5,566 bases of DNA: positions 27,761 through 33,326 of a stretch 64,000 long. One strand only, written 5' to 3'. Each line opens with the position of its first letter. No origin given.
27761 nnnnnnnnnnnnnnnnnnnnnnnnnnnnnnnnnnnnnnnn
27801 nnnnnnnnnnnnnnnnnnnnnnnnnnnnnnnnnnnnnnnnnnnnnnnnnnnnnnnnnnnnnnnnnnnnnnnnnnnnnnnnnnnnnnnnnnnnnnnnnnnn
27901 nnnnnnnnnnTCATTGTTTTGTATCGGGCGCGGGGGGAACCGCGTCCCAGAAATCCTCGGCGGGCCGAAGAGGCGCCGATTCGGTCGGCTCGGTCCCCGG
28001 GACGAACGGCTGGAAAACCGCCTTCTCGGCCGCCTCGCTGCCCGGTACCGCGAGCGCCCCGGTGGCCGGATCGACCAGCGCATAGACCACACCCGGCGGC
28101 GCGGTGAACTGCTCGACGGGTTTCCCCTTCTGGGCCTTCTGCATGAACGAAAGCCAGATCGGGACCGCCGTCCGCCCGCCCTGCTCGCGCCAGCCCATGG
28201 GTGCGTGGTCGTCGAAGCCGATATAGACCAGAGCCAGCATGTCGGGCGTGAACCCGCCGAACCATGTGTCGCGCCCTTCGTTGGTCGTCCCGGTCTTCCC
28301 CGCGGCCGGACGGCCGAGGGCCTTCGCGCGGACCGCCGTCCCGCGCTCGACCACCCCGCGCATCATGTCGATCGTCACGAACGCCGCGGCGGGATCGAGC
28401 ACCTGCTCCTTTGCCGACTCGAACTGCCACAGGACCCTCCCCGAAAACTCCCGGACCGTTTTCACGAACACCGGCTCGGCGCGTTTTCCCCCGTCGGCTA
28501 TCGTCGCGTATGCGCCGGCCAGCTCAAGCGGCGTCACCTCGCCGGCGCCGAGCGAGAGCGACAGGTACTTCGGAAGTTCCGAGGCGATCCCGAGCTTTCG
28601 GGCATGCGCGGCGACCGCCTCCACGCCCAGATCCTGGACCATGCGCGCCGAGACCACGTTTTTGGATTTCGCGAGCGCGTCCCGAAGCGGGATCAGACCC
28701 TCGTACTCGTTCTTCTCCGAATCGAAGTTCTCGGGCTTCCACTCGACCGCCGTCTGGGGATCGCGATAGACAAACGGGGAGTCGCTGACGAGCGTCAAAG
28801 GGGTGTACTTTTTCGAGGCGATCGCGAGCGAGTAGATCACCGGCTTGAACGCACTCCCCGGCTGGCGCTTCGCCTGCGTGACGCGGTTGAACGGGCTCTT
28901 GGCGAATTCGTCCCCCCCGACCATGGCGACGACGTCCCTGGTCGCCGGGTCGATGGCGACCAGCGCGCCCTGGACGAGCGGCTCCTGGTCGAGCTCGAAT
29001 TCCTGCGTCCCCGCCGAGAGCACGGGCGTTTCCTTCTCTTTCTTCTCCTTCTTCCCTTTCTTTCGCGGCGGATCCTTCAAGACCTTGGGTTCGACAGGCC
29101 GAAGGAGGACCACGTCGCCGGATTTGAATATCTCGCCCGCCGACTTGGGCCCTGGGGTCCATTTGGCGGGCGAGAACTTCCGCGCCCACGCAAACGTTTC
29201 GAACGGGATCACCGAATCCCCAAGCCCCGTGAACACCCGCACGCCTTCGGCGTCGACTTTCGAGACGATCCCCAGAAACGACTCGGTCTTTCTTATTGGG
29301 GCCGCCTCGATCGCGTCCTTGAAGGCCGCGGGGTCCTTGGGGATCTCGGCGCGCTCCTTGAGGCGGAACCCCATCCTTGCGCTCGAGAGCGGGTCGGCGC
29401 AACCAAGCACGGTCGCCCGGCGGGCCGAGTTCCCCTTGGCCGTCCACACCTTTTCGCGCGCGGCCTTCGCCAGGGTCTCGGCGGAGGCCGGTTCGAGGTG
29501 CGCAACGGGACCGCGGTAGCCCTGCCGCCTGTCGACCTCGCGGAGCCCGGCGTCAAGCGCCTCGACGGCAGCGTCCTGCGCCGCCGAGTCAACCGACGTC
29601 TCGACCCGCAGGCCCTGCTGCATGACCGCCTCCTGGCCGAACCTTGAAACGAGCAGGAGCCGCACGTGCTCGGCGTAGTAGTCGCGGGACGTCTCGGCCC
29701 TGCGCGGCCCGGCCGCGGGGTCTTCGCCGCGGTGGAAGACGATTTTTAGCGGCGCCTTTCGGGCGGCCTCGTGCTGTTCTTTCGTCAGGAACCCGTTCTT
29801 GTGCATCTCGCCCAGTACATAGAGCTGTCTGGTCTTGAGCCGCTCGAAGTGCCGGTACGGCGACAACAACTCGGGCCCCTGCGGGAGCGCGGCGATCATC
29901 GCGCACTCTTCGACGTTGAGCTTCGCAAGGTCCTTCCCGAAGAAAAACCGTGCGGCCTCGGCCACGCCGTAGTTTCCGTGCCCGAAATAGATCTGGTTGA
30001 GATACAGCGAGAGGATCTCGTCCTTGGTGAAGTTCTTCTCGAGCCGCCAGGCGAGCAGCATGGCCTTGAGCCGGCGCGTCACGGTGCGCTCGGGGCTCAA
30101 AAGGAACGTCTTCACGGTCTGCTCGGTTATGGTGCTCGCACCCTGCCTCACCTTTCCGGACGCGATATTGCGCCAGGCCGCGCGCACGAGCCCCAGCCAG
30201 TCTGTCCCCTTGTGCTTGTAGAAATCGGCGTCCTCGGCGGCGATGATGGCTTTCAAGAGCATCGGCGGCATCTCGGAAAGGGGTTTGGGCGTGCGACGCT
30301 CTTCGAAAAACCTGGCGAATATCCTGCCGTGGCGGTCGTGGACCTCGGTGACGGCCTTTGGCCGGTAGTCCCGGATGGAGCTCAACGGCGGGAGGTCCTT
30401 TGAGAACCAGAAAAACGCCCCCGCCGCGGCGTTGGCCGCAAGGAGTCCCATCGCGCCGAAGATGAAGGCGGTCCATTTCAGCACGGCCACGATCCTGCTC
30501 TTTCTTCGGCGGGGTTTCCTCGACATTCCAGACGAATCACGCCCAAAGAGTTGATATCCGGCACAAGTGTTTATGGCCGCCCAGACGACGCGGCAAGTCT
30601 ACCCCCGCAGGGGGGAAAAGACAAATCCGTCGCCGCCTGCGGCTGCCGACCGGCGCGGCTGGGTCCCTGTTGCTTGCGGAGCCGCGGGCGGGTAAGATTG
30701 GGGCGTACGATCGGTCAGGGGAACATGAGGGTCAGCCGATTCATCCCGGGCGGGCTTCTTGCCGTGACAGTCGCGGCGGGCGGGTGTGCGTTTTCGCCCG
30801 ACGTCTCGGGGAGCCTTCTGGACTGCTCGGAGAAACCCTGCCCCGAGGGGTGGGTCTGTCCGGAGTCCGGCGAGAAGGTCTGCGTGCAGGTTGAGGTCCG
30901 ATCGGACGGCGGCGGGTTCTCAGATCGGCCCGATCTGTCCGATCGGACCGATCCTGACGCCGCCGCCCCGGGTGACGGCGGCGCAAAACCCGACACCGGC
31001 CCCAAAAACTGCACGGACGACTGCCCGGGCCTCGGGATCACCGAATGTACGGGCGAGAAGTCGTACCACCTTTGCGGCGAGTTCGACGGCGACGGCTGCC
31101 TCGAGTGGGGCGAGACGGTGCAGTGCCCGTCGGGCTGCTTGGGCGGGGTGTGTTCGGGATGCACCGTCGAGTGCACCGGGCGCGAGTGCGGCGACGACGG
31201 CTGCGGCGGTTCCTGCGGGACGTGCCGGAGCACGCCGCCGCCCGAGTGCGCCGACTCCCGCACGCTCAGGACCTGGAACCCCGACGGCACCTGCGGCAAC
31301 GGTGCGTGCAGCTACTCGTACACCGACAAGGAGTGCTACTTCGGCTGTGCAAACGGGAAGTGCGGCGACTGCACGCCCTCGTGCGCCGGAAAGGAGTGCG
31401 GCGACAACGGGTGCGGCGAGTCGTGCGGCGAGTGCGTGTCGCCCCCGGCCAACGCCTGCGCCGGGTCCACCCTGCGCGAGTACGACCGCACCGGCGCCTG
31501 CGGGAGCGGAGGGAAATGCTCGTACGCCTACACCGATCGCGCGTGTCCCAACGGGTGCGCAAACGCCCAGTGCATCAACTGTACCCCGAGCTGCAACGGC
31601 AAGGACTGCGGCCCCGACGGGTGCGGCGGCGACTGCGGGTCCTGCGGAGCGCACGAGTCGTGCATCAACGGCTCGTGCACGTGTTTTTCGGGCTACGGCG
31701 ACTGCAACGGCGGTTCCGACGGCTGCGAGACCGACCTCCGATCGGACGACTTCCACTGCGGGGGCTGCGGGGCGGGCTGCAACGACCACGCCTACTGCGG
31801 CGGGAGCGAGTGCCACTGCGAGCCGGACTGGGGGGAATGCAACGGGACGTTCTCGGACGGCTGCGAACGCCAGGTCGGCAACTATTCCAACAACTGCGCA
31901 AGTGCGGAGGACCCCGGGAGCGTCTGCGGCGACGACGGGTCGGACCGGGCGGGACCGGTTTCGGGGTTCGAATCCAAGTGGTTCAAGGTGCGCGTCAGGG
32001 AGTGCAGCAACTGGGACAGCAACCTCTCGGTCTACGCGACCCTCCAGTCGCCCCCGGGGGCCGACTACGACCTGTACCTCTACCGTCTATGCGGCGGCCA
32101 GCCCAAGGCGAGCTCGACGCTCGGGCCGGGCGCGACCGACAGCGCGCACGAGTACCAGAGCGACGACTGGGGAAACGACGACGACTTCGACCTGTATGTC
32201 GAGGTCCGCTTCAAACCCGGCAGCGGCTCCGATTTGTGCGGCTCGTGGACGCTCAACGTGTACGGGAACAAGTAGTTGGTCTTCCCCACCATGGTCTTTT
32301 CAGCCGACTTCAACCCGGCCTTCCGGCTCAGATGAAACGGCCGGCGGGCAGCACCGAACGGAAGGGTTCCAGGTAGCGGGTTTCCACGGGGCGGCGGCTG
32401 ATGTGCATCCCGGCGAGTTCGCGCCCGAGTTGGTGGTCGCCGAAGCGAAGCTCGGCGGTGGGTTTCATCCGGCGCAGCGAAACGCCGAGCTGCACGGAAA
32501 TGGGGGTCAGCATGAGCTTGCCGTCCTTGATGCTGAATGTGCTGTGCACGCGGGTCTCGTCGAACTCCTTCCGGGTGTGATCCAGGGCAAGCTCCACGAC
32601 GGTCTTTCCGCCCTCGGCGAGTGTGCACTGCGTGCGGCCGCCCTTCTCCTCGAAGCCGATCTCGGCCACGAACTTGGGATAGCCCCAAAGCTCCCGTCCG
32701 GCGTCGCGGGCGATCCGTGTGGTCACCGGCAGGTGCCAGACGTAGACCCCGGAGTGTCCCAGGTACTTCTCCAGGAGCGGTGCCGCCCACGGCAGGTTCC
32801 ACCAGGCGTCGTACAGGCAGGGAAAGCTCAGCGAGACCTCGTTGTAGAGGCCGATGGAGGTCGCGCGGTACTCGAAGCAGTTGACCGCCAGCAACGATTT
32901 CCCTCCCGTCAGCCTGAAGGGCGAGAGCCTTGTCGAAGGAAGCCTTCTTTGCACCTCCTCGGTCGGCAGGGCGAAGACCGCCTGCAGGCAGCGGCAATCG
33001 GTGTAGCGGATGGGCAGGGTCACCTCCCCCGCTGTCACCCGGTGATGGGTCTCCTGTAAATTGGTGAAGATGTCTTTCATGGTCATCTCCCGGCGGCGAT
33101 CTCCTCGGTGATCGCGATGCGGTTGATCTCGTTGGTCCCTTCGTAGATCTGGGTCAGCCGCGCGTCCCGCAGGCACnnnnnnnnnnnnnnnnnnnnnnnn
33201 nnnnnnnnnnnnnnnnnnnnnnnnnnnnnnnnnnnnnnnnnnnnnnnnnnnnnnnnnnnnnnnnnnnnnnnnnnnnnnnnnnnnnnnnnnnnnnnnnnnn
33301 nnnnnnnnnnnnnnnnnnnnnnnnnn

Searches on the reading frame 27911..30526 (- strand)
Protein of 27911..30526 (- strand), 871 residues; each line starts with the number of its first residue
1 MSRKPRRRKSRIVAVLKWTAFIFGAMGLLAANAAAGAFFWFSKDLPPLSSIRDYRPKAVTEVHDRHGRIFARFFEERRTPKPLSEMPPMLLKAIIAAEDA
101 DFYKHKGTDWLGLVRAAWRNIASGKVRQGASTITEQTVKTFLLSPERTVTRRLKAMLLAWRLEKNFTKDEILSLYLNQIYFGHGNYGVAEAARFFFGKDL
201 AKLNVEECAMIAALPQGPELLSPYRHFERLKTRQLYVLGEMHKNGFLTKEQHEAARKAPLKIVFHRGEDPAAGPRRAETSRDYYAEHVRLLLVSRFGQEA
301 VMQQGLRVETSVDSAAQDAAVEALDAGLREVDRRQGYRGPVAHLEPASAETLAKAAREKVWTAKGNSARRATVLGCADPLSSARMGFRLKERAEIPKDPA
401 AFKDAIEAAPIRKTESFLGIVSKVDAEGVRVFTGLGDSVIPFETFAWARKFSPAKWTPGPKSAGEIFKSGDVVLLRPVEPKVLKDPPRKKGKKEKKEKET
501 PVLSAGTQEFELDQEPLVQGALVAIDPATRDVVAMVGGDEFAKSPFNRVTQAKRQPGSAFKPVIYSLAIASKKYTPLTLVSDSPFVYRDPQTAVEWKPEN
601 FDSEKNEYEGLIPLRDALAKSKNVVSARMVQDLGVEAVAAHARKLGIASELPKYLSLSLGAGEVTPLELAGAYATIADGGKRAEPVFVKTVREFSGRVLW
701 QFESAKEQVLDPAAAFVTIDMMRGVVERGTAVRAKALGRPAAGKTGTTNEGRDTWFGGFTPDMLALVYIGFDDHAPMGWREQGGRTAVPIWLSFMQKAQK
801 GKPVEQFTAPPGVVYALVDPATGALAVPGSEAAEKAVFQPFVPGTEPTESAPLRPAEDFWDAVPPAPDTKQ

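Call 35: search_protein_families(library=pfam, proteins=[window:27911-30526:-], max_evalue=0.01)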
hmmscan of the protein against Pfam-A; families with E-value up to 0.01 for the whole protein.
window:27911-30526:- (871 aa): 3 families
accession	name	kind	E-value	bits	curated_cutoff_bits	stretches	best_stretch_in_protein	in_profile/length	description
PF00912.28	Transgly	-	2.8e-61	206.5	27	1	67-242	2-178/178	Transglycosylase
PF00905.27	Transpeptidase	-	6.2e-35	121.3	22.1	1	520-787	1-290/299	Penicillin binding protein transpeptidase domain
PF17092.11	PCB_OB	-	8e-13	49.6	27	1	394-518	13-111/111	Penicillin-binding protein OB-like domain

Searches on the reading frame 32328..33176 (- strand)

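Call 35: search_protein_families(library=pfam, proteins=[window:32328-33176:-], max_evalue=0.01)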
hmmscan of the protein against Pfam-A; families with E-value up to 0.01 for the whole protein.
window:32328-33176:- (282 aa): 1 family
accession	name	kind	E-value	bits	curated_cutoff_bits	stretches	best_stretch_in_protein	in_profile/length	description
PF06314.16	ADC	-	4e-19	69.5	29.8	1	55-208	15-149/238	Acetoacetate decarboxylase (ADC)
